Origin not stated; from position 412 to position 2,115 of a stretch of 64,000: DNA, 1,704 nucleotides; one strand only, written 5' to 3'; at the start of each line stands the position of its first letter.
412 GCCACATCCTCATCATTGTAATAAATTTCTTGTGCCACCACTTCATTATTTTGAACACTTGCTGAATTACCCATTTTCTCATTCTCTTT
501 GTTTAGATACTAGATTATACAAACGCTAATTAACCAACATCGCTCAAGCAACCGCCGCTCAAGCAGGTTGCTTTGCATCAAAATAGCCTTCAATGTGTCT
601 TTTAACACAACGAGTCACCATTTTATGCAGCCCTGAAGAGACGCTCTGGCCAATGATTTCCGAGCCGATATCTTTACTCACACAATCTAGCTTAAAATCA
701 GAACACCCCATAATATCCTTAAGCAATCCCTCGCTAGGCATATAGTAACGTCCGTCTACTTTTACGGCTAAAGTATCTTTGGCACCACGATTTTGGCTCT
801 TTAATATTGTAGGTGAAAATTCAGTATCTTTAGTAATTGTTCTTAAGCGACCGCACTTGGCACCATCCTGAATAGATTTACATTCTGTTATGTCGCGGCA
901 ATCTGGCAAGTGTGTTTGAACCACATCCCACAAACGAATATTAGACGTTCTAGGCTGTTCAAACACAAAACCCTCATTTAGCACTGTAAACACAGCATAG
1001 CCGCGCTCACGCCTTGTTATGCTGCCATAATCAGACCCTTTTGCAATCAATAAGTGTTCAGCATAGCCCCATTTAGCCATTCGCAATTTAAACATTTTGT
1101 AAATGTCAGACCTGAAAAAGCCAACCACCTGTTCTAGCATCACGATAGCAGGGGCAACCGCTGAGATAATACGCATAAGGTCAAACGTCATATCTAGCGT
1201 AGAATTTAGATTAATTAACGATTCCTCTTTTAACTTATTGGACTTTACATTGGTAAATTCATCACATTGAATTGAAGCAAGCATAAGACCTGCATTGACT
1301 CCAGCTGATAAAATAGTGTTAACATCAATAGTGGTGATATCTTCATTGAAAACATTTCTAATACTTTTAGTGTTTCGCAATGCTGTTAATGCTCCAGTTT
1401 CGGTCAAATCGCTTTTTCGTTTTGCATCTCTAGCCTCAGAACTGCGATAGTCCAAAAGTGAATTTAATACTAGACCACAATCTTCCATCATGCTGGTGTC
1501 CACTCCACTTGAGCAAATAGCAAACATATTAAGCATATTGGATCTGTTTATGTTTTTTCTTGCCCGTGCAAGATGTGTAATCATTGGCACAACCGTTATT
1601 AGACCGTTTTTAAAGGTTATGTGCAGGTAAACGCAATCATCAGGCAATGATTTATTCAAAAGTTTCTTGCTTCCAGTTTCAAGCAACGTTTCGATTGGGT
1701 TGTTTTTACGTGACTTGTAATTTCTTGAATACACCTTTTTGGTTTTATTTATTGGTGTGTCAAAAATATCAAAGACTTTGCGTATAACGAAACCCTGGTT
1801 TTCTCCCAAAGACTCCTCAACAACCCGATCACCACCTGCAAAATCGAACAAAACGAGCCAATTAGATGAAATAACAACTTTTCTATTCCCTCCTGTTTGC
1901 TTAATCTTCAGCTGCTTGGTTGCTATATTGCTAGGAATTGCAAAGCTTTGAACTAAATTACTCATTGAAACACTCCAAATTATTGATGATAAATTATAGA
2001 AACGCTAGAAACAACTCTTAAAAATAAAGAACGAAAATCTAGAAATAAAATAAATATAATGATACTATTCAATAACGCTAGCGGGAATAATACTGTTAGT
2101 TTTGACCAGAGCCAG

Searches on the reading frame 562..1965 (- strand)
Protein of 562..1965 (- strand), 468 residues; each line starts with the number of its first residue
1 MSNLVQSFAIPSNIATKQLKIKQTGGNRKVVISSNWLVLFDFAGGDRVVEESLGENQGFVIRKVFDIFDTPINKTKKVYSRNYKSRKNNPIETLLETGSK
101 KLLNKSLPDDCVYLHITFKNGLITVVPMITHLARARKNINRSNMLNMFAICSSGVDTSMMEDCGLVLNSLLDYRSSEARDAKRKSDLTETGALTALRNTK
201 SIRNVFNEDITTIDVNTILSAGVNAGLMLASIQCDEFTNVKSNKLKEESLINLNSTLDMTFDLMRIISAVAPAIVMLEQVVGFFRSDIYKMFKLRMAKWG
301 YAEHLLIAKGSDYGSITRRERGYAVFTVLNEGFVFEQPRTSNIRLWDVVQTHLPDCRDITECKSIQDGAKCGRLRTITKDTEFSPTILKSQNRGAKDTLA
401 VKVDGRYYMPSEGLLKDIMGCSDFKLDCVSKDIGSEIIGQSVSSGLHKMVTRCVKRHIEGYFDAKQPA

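Call 18: search_protein_families(library=pfam, alignment_id=A2, max_evalue=0.001)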
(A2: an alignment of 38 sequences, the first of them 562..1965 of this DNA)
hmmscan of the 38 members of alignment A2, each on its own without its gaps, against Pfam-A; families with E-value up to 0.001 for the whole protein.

A. member 1, window:562-1965:- (468 aa): 1 family
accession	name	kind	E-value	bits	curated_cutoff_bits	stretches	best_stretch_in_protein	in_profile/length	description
PF00145.23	DNA_methylase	-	1.3e-06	28.6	22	1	204-326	44-160/324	C-5 cytosine-specific DNA methylase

B. families by the number of members that match (of 38 scanned): 24 families
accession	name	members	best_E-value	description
PF06189.17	5-nucleotidase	1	2.8e-105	5'-nucleotidase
PF16473.11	Rv2179c-like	1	1.4e-42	3'-5' exoribonuclease Rv2179c-like domain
PF02146.23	SIR2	1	6.2e-40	Sir2 family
PF00436.31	SSB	1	3.6e-36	Single-strand binding protein family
PF13604.12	AAA_30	1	5e-34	AAA domain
PF17975.6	RNR_Alpha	1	1.1e-24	Ribonucleotide reductase alpha domain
PF13245.12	AAA_19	1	1.1e-22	AAA domain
PF01145.31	Band_7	1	6.3e-17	SPFH domain / Band 7 family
PF14490.11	HHH_RecD2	1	3.3e-15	ATP-dependent RecD2 DNA helicase HHH domain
PF21995.1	RNR-II_ins_dom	1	6e-14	B12-dependent ribonucleotide reductase, insertion domain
PF02867.20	Ribonuc_red_lgC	1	2.1e-11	Ribonucleotide reductase, barrel domain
PF13086.12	AAA_11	1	4.5e-09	AAA domain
PF01555.25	N6_N4_Mtase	1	8.2e-09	DNA methylase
PF01507.26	PAPS_reduct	1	5e-07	Phosphoadenosine phosphosulfate reductase domain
PF18335.7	SH3_13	1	9.3e-07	ATP-dependent RecD-like DNA helicase SH3 domain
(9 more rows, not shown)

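Call 19: search_protein_families(library=phrogs, alignment_id=A2, max_evalue=0.0001)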
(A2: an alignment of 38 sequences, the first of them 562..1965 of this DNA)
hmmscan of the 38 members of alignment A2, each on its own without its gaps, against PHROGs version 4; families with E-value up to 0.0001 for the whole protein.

A. member 1, window:562-1965:- (468 aa): 1 family
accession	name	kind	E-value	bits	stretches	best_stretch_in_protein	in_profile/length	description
phrog_116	-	other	1.3e-09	38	1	206-343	255-388/779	DNA methyltransferase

B. families by the number of members that match (of 38 scanned): 30 families (the first 25 are shown)
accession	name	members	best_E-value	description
phrog_367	-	1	3e-128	ribonucleotide reductase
phrog_4412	-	1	6.8e-109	exonuclease V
phrog_23224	-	1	4.7e-55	DNA methyltransferase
phrog_6160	-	1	1.6e-53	-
phrog_44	-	1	8.9e-52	single strand DNA binding protein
phrog_424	-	1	1.2e-51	phosphoadenosine phosphosulfate reductase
phrog_325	-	1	1e-50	Dda-like helicase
phrog_255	-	1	1.7e-48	exonuclease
phrog_757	-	1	4.6e-44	DNA methyltransferase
phrog_2162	-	1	2.5e-41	Sir2 (NAD-dependent deacetylase)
phrog_14078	-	1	3.7e-27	-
phrog_200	-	1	3.1e-26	lipoprotein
phrog_67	-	1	3.5e-23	DNA methyltransferase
phrog_2082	-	1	9.2e-23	exonuclease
phrog_20376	-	1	2.5e-20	exonuclease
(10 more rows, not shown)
